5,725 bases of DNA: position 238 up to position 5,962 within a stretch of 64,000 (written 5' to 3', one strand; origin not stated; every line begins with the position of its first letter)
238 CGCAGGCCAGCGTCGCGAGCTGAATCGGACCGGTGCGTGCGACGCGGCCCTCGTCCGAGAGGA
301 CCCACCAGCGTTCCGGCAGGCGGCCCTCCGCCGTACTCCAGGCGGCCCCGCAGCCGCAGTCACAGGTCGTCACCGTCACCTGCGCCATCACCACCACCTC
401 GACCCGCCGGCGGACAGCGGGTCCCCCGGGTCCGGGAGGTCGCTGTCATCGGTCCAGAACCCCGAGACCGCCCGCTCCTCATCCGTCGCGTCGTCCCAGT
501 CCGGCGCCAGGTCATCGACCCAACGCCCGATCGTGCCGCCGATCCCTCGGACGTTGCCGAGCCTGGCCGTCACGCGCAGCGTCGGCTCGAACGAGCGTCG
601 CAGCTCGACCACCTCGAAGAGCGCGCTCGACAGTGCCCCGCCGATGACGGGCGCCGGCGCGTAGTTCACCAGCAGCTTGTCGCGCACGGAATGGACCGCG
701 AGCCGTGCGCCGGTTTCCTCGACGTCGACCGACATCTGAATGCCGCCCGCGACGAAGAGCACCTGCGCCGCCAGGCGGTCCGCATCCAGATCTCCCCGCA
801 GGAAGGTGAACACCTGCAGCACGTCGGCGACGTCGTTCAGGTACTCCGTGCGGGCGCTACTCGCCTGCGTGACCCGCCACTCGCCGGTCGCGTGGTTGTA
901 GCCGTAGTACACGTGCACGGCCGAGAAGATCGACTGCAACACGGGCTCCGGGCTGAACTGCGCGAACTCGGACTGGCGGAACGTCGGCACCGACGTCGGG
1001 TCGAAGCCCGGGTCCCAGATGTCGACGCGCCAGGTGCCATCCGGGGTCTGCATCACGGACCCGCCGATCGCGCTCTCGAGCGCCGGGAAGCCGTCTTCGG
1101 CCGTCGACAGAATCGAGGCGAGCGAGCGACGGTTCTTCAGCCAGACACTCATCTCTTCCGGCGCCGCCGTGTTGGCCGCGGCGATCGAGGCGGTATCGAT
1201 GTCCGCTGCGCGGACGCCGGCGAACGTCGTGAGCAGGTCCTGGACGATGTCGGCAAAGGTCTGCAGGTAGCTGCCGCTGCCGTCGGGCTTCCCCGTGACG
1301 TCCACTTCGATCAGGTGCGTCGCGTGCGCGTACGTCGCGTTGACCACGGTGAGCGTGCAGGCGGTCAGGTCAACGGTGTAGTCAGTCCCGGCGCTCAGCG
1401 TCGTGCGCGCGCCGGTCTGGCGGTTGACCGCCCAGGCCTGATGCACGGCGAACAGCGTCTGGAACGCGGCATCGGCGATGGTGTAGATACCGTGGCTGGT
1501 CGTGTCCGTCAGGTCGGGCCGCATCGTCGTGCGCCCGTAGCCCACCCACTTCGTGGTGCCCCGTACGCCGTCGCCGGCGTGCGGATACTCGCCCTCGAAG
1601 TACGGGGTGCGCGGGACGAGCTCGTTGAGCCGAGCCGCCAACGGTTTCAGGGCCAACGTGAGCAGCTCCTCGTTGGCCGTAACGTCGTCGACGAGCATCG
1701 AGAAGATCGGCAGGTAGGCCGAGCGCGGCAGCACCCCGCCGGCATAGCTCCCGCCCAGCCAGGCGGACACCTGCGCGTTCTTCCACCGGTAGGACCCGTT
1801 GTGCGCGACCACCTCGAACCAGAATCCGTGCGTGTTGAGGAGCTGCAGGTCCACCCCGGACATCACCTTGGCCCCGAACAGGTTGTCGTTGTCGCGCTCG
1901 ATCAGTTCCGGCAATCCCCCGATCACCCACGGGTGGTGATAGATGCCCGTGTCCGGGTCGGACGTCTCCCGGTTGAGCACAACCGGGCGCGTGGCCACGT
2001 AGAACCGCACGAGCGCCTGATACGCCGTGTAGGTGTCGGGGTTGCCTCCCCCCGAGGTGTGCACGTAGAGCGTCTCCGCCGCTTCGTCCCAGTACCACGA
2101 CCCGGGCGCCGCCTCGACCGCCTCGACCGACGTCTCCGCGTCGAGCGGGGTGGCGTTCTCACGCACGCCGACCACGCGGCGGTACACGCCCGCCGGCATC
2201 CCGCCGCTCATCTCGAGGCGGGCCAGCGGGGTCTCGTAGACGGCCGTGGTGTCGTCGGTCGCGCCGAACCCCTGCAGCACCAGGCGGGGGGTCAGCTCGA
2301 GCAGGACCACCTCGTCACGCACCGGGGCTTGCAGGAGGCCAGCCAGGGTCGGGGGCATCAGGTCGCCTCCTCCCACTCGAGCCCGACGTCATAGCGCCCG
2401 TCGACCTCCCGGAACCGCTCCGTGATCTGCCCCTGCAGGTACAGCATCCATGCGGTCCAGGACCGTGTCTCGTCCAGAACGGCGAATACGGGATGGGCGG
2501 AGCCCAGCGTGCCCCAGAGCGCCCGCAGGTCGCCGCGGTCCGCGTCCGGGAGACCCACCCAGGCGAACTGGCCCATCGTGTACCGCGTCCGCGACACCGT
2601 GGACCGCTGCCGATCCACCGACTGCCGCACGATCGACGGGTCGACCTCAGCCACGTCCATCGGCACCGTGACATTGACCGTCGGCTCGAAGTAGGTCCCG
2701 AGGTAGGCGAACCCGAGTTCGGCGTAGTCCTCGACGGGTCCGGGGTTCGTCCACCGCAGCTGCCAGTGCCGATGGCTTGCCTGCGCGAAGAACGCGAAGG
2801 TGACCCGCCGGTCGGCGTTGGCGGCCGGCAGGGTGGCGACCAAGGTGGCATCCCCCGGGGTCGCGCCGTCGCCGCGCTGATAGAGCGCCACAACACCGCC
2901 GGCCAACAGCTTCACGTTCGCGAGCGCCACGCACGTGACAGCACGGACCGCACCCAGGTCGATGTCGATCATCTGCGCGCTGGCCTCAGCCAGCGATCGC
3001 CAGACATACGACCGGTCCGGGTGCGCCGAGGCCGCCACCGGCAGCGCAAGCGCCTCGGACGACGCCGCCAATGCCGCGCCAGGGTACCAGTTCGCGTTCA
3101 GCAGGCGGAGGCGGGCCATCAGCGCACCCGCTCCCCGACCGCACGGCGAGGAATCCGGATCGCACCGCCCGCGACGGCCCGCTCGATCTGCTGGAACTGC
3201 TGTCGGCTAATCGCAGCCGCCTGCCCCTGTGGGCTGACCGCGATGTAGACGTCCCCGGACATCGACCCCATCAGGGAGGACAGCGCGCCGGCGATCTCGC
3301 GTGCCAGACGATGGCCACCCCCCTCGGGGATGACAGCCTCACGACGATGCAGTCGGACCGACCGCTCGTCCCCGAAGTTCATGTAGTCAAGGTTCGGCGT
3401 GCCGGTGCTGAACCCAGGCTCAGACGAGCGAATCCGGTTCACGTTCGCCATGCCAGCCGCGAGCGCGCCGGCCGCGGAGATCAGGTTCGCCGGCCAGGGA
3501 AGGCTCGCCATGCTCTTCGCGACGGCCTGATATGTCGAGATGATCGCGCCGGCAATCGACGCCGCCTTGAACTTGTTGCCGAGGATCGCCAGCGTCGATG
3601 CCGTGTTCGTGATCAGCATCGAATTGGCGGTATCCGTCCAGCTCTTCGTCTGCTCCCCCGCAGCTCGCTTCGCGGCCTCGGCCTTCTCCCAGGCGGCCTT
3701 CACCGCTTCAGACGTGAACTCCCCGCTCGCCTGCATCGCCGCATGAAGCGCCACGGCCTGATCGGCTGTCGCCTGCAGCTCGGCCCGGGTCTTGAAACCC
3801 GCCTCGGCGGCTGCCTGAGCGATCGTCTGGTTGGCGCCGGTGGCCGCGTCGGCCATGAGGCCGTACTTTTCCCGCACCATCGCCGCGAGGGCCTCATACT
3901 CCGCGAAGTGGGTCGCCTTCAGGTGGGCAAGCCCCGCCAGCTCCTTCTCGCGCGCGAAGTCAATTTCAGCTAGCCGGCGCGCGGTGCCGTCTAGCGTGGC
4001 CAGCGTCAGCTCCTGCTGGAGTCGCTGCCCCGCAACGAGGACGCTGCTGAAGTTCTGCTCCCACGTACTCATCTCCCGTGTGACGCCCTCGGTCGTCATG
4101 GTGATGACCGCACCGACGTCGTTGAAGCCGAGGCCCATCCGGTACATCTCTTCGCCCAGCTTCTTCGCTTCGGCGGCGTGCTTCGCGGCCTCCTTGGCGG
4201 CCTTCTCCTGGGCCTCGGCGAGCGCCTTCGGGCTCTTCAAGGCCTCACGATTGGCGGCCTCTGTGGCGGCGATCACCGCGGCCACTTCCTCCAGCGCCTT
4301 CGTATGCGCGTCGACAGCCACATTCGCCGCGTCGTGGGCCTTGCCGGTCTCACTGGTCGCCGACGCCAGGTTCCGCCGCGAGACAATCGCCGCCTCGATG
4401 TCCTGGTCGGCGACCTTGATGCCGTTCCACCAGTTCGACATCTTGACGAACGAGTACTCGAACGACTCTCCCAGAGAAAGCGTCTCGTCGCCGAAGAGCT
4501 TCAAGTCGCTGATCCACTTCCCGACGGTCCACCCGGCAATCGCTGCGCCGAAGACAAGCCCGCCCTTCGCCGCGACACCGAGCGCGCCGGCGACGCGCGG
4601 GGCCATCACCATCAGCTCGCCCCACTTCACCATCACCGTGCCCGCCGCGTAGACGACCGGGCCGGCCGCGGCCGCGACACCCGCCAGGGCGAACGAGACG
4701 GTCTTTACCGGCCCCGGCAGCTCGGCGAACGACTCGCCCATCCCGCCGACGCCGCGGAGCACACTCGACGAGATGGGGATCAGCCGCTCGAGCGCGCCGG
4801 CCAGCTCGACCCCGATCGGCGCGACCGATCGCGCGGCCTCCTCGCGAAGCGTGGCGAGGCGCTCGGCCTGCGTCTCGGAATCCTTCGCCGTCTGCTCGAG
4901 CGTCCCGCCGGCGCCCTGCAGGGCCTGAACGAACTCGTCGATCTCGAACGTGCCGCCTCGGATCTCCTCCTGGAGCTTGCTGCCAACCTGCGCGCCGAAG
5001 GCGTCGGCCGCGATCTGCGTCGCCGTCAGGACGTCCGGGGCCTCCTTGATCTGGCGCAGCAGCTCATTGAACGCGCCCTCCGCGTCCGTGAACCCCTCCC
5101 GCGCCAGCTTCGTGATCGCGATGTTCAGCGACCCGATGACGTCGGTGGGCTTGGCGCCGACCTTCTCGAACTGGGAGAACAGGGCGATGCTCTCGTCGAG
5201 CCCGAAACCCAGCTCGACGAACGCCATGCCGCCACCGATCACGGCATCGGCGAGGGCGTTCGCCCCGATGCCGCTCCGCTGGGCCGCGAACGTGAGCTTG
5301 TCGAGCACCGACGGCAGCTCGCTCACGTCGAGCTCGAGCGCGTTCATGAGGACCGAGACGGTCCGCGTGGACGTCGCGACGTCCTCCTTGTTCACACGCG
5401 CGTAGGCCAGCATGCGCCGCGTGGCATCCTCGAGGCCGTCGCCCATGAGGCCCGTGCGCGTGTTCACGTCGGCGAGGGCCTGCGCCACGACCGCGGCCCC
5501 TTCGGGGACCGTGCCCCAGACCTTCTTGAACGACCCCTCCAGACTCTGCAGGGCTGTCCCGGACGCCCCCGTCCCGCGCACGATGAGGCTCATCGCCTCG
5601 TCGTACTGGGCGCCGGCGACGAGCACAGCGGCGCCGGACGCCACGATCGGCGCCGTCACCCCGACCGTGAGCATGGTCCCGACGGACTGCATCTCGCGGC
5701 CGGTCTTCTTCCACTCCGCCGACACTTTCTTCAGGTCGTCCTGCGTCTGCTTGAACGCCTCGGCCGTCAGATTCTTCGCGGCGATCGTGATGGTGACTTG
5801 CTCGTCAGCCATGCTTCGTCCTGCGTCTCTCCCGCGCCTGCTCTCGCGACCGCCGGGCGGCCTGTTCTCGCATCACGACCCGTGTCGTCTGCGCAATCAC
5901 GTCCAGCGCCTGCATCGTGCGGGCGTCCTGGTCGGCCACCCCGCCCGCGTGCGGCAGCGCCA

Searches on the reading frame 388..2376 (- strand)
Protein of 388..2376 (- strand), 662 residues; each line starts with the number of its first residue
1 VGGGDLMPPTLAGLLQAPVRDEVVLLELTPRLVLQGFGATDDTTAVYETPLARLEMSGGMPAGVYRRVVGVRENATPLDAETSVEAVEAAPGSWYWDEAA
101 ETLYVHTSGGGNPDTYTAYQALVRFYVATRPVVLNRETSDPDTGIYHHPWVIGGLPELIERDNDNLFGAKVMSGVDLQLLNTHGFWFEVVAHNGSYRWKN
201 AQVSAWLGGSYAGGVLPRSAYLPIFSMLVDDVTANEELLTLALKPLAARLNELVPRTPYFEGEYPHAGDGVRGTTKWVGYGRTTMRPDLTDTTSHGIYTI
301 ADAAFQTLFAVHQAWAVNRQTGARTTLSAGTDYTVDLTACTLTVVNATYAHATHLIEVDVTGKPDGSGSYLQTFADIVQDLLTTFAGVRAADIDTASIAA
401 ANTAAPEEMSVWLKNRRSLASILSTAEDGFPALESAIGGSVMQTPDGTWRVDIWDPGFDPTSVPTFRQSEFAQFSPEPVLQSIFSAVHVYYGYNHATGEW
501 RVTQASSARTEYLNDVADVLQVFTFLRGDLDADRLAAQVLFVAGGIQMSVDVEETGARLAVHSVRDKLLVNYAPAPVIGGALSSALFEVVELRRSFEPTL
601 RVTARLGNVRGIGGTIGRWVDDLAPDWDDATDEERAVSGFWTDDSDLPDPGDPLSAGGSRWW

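Call 59: search_protein_families(library=phrogs, max_evalue=0.00001, proteins=[window:388-2376:-])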
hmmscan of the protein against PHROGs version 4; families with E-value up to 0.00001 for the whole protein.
window:388-2376:- (662 aa): 1 family
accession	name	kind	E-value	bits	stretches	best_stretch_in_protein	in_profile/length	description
phrog_8917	-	unknown function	8.2e-15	55.2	1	196-451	173-423/613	-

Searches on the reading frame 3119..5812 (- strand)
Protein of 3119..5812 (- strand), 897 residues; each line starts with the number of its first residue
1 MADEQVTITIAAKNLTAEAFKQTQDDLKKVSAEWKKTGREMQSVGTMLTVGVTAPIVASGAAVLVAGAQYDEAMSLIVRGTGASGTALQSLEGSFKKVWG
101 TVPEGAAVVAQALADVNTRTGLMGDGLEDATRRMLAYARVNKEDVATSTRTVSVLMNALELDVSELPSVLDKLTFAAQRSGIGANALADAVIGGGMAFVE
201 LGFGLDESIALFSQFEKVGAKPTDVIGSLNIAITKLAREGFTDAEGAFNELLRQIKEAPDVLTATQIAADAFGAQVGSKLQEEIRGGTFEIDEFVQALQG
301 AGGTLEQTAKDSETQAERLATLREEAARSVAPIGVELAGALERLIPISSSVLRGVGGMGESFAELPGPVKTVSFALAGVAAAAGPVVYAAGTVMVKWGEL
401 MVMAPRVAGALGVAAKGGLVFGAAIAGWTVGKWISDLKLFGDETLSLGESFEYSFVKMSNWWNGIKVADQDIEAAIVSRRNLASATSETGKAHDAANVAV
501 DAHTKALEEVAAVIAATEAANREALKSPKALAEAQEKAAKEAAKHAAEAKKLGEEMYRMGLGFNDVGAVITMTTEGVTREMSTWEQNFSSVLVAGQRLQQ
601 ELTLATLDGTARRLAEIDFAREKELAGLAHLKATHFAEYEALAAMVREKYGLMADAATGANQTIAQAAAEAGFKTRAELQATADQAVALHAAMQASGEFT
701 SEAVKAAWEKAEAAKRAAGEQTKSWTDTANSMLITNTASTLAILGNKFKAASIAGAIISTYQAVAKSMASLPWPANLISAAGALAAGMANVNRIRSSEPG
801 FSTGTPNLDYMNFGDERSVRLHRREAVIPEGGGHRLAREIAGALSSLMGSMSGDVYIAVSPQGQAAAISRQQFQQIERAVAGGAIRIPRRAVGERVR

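Call 59: search_protein_families(library=phrogs, max_evalue=0.00001, proteins=[window:3119-5812:-])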
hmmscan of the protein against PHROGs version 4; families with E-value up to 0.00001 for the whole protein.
window:3119-5812:- (897 aa): 9 families
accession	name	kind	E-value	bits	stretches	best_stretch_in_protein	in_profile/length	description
phrog_991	-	tail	5.7e-30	104.7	1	19-532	248-737/1966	tail length tape measure protein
phrog_1533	-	tail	2.8e-29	102.4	1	17-592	202-729/1688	tail length tape measure protein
phrog_28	-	tail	1.5e-23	84.4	1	10-431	221-660/1228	tail length tape measure protein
phrog_167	-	tail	6.3e-18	64.9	1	12-579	236-715/1555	tail length tape measure protein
phrog_1272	-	tail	7.9e-16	58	1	12-427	198-623/1606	tail length tape measure protein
phrog_9696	-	tail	1.6e-13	50.3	1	13-240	22-253/1415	tail length tape measure protein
phrog_4704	-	tail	9.1e-13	48.7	1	16-365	168-535/625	tail length tape measure protein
phrog_3336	-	tail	5.4e-08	32.9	1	473-804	651-955/1051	tail length tape measure protein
phrog_1293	-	tail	2e-07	30.2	1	14-77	123-192/1424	tail length tape measure protein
